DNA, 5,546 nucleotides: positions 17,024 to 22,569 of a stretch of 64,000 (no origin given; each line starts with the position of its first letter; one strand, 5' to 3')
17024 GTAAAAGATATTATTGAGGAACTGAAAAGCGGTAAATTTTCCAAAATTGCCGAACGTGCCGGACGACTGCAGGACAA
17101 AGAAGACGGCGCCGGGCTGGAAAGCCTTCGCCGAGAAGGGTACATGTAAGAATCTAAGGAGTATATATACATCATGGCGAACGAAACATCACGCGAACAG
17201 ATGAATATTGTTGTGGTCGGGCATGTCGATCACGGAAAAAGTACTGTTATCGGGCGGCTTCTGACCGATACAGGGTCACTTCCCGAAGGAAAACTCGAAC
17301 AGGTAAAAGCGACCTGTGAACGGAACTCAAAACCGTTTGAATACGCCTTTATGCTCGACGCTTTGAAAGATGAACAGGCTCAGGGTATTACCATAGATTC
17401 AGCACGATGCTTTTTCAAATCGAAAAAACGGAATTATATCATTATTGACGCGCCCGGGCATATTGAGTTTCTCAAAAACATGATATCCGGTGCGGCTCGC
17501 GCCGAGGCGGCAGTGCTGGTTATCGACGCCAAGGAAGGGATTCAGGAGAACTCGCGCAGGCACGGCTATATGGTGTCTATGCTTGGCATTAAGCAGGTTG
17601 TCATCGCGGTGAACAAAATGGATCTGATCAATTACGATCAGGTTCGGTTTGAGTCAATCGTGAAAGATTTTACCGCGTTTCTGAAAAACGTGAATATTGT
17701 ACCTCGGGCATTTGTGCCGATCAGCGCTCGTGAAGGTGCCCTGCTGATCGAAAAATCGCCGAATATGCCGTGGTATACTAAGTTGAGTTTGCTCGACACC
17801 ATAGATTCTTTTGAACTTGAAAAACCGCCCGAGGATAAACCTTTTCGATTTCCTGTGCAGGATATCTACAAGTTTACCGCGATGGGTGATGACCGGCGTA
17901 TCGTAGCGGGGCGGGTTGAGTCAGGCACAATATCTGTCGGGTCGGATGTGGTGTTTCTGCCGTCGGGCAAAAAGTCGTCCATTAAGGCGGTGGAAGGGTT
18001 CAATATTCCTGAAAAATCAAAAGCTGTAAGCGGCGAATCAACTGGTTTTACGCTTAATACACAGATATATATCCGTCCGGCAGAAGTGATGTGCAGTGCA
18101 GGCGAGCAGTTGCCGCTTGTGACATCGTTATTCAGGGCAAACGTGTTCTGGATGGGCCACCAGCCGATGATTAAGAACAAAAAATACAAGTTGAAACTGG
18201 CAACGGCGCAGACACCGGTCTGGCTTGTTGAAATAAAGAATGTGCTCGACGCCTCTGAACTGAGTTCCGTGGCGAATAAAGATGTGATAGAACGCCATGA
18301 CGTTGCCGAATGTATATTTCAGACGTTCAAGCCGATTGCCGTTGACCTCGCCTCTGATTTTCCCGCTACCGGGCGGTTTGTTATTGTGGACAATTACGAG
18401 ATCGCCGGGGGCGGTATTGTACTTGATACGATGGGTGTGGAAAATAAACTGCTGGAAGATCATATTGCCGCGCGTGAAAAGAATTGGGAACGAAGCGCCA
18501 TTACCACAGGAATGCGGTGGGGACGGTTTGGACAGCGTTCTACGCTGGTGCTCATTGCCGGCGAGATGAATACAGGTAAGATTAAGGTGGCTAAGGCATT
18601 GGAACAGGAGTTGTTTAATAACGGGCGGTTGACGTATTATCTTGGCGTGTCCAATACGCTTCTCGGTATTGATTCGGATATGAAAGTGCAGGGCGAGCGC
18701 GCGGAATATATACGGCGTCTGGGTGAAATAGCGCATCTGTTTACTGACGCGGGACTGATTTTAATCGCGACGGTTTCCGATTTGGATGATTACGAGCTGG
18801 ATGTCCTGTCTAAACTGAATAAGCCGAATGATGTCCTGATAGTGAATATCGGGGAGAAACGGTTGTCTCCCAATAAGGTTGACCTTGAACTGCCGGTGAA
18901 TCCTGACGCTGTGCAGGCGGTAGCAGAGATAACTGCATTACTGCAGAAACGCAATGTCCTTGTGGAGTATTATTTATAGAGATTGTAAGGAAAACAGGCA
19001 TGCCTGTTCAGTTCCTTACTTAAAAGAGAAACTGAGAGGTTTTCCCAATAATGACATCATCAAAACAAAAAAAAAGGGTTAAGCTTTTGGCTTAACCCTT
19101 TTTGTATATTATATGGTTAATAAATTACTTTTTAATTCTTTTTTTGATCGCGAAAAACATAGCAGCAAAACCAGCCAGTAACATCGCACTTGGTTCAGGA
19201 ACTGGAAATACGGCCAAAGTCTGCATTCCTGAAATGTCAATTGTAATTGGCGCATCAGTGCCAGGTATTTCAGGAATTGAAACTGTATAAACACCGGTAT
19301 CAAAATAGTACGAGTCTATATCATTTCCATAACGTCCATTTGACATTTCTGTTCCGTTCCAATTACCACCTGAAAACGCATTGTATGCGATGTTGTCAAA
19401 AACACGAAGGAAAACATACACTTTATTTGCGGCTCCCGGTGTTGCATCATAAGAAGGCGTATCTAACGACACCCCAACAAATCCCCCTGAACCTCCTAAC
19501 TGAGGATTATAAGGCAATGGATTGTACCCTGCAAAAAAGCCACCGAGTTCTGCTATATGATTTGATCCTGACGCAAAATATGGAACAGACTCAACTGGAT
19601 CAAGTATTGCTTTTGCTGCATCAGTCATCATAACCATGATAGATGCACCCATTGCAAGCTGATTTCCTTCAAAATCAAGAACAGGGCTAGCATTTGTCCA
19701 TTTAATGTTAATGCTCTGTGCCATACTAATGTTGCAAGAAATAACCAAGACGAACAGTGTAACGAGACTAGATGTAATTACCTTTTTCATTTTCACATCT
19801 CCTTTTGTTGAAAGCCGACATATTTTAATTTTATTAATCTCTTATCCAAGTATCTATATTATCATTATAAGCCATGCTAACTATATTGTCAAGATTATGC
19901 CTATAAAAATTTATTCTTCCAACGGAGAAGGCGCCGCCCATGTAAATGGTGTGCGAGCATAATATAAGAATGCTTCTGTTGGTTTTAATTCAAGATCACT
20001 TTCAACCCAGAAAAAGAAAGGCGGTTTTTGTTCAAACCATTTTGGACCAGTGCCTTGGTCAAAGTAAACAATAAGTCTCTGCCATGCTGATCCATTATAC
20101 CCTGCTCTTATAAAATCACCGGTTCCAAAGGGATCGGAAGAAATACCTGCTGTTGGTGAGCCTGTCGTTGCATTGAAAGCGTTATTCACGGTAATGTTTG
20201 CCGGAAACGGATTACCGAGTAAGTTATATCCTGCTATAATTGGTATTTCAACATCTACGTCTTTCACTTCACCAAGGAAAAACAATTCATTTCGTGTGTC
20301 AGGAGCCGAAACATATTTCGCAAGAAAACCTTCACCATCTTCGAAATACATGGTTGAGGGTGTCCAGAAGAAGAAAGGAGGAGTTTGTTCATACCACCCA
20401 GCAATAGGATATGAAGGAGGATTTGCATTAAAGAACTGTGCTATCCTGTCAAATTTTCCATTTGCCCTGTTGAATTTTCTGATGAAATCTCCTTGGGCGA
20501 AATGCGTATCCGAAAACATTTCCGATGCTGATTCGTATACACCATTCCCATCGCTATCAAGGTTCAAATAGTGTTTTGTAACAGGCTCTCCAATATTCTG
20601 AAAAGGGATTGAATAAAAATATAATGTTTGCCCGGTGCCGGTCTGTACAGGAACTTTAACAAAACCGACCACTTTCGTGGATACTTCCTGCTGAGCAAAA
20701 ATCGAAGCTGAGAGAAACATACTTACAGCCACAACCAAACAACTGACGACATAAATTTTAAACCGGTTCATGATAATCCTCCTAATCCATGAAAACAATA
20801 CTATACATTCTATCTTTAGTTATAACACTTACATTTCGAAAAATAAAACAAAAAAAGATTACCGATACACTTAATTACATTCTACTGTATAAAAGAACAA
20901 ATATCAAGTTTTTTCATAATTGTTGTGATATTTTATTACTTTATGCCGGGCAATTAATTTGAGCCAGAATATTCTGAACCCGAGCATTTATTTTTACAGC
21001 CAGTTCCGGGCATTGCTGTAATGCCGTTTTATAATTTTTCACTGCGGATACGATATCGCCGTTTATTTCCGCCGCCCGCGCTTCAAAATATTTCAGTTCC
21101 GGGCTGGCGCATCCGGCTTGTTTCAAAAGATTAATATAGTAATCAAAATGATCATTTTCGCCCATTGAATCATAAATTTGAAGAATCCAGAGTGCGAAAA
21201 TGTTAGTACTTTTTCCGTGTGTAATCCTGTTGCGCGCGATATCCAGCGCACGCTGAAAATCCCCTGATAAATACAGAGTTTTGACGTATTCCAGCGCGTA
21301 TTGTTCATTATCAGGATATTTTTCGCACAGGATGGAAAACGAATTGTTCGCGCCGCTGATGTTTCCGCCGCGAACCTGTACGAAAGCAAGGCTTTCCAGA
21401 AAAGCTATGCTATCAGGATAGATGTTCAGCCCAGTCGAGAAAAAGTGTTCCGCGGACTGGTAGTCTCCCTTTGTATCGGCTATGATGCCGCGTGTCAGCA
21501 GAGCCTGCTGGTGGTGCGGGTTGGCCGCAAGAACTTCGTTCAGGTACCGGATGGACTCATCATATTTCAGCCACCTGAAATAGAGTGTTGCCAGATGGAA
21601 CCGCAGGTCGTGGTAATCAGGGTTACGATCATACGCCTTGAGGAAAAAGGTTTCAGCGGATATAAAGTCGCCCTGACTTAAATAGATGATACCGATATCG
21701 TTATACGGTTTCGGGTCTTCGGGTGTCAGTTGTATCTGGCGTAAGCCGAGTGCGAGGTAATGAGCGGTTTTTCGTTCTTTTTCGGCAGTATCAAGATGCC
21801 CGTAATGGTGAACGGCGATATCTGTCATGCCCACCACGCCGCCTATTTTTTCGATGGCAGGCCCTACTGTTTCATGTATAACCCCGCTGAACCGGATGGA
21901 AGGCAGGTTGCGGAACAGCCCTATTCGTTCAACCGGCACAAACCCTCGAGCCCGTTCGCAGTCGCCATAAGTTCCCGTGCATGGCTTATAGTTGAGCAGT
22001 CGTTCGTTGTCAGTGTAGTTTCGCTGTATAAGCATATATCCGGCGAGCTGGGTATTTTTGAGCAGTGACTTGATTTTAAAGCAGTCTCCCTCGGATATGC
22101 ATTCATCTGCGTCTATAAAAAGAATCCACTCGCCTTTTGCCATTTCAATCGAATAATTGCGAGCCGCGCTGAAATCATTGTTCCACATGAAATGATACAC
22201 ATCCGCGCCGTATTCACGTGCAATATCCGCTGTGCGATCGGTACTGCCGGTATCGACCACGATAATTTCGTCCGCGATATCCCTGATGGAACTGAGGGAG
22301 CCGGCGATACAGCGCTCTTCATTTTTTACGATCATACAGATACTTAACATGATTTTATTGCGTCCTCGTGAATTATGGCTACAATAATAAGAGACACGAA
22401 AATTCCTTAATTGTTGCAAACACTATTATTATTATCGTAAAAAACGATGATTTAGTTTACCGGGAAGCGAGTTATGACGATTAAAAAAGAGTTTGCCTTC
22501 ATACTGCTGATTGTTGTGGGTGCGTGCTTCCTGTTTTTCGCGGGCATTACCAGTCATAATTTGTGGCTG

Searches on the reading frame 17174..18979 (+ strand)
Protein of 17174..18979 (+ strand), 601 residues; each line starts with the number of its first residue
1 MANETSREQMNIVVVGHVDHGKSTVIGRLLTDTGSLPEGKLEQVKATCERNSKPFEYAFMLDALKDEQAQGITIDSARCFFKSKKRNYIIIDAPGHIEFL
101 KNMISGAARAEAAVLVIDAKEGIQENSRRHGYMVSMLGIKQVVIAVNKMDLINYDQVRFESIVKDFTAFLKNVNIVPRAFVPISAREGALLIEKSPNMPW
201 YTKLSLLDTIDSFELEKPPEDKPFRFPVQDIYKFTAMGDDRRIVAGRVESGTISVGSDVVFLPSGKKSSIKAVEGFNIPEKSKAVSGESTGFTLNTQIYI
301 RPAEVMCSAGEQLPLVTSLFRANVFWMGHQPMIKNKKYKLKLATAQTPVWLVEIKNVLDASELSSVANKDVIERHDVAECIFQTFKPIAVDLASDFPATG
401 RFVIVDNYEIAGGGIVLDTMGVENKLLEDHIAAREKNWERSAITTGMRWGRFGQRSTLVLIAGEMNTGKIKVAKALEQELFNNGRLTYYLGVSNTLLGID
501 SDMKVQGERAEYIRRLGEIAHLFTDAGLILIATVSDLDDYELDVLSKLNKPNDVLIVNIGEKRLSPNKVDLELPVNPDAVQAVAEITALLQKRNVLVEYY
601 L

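Call 71: search_protein_families(library=pfam, proteins=[window:17174-18979:+], max_evalue=0.00001)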
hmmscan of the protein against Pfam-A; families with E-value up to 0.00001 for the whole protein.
window:17174-18979:+ (601 aa): 5 families
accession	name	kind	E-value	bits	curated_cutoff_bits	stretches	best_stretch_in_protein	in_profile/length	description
PF00009.33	GTP_EFTU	-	2.5e-45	154.8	26.5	1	9-211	3-183/188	Elongation factor Tu GTP binding domain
PF22594.2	GTP-eEF1A_C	-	3.6e-17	63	27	1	320-416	2-100/101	GTP-eEF1A C-terminal domain-like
PF01583.26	APS_kinase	-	1.2e-10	42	21.1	1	456-533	2-80/152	Adenylylsulphate kinase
PF03144.31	GTP_EFTU_D2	-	1.2e-07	32.5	30.3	0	242-294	2-58/73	Elongation factor Tu domain 2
PF01926.29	MMR_HSR1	-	1.8e-07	31.7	21.9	0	68-148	28-113/113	50S ribosome-binding GTPase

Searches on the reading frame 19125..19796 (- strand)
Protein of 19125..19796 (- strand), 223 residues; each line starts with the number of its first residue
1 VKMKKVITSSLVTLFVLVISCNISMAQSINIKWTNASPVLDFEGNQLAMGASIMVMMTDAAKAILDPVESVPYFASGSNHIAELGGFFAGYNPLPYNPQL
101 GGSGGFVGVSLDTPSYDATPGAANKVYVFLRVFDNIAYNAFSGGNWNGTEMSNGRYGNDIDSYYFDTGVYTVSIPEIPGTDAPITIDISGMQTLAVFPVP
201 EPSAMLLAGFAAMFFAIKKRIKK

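Call 104: search_protein_families(library=ncbifam, max_evalue=0.01, proteins=[window:19125-19796:-])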
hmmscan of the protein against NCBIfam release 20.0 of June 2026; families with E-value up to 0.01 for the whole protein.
window:19125-19796:- (223 aa): 3 families
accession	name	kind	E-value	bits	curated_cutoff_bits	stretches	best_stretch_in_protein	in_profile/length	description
NF038126.1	PEP_CTERM_FxDxF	subfamily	0.0013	18.9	50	1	193-219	136-164/165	FxDxF family PEP-CTERM protein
TIGR02595.1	PEP_CTERM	domain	0.0026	18.5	16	0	199-222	1-24/24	PEP-CTERM sorting domain-containing protein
NF038129.1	PEP_NF038129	equivalog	0.0044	16.9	65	0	177-219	147-191/194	NF038129 family PEP-CTERM protein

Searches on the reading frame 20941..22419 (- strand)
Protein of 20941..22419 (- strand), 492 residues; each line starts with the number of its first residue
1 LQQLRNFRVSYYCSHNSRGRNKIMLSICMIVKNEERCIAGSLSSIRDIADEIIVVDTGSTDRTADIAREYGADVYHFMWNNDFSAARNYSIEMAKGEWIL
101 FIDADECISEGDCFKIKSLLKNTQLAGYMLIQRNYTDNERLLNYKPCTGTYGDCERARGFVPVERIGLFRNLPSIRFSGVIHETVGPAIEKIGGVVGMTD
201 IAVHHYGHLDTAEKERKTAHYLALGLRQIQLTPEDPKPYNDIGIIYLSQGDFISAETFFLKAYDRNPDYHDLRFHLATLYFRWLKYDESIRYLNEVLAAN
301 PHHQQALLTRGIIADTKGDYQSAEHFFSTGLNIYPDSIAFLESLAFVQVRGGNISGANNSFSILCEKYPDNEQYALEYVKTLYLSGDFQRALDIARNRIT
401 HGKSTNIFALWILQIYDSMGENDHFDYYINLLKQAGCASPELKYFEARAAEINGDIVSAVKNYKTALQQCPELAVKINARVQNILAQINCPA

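Call 71: search_protein_families(library=pfam, proteins=[window:20941-22419:-], max_evalue=0.00001)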
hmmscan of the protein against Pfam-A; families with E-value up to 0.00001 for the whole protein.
window:20941-22419:- (492 aa): 16 families
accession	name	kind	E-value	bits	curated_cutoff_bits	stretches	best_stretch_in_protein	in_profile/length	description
PF00535.33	Glycos_transf_2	-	7.7e-24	84.9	23.3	1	26-141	1-124/168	Glycosyl transferase family 2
PF07719.23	TPR_2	-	4e-17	61.3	27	0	238-269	3-34/34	Tetratricopeptide repeat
PF00515.34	TPR_1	-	3.7e-16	58.6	27.8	0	237-269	2-34/34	Tetratricopeptide repeat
PF14559.12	TPR_19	-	5.3e-14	52.7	25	0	285-339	6-60/68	Tetratricopeptide repeat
PF13432.12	TPR_16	-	1.2e-13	51.7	32.7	0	277-336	4-63/65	Tetratricopeptide repeat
PF13428.12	TPR_14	-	3e-13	49.4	23.5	0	242-279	7-44/44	Tetratricopeptide repeat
PF13181.12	TPR_8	-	6.3e-12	45.1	25.7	0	239-269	4-34/34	Tetratricopeptide repeat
PF13431.12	TPR_17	-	5e-10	39.3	24.4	0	258-289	1-32/34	Tetratricopeptide repeat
PF13424.12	TPR_12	-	7.2e-10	39.4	30.1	0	239-299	6-74/77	Tetratricopeptide repeat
PF23914.1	TPR_CcmH_CycH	-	2.2e-09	37.8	42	1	220-335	33-152/158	Cytochrome c-type biogenesis protein H TPR domain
PF13371.12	TPR_9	-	9.1e-08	32.4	35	0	266-310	25-69/73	Tetratricopeptide repeat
PF24575.1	TPR_Slam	-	1.7e-07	32.1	35.2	0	243-282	54-93/104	Surface lipoprotein assembly modifier, N-terminal TPR repeats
PF13174.12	TPR_6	-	6.3e-07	30.1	26.3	0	273-302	3-32/33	Tetratricopeptide repeat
PF13704.12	Glyco_tranf_2_4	-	9.5e-07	29.7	27.5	1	32-109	1-85/98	Glycosyl transferase family 2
PF10111.15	Glyco_tranf_2_2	-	1.6e-06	28.3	27.3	1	27-123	4-109/276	Glycosyltransferase like family 2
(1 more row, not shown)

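Call 104: search_protein_families(library=ncbifam, max_evalue=0.01, proteins=[window:20941-22419:-])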
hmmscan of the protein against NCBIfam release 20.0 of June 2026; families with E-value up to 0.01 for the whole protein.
window:20941-22419:- (492 aa): 32 families (the best 25 are shown)
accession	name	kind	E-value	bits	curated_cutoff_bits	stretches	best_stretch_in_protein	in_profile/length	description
TIGR04195.1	S_glycosyl_SunS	equivalog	9.3e-20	70.8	350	1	27-121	61-156/421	SunS family peptide S-glycosyltransferase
TIGR02917.1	PEP_TPR_lipo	equivalog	4.7e-16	57.8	312.2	1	229-474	390-635/899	XrtA/PEP-CTERM system TPR-repeat protein PrsT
NF033758.1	gliding_GltE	equivalog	5.1e-14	52.1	225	2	224-320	210-306/411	adventurous gliding motility TPR repeat lipoprotein GltE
NF040959.1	MamA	equivalog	2.9e-13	49.7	200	1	230-361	65-196/204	magnetosome protein MamA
TIGR04283.1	glyco_like_mftF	equivalog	3.6e-11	43.1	182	1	25-128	1-106/221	TIGR04283 family arsenosugar biosynthesis glycosyltransferase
NF007482.0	PRK10073.1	equivalog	4.5e-11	42.3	423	1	22-109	5-99/334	glycosyltransferase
TIGR02521.1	type_IV_pilW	equivalog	1.2e-10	41.4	154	1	233-326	132-225/234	type IV pilus biogenesis/stability protein PilW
NF010496.0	PRK13915.1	equivalog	1.7e-09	37.2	262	1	20-105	28-126/307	glucosyl-3-phosphoglycerate synthase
NF047371.1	FlcA_CTERM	equivalog_domain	5.8e-09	35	300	1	237-332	439-535/646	periplasmic flagellar collar protein FlcA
TIGR02795.1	tol_pal_ybgF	equivalog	1.4e-07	32.1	90.1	1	236-337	2-109/119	tol-pal system protein YbgF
NF033762.1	social_mot_Tgl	equivalog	1.7e-07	30.9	225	1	227-374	56-207/252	social motility TPR repeat lipoprotein Tgl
NF038302.1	EPS_HpsE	equivalog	3.3e-07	29.6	300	1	45-110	29-101/307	hormogonium polysaccharide biosynthesis glycosyltransferase HpsE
NF047683.1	TeichurnBiosyTuaG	equivalog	1.9e-06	27.7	400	1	24-126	7-117/252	teichuronic acid biosynthesis protein TuaG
NF058614.1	PPMAGASynPpgS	equivalog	2.4e-06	27.2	370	1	31-95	8-72/226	polyprenyl-phospho-N-acetylgalactosaminyl synthase PpgS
NF041875.1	EPS_EpsD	equivalog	5.6e-06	26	370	1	51-107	32-91/325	exopolysaccharide biosynthesis glycosyltransferase EpsD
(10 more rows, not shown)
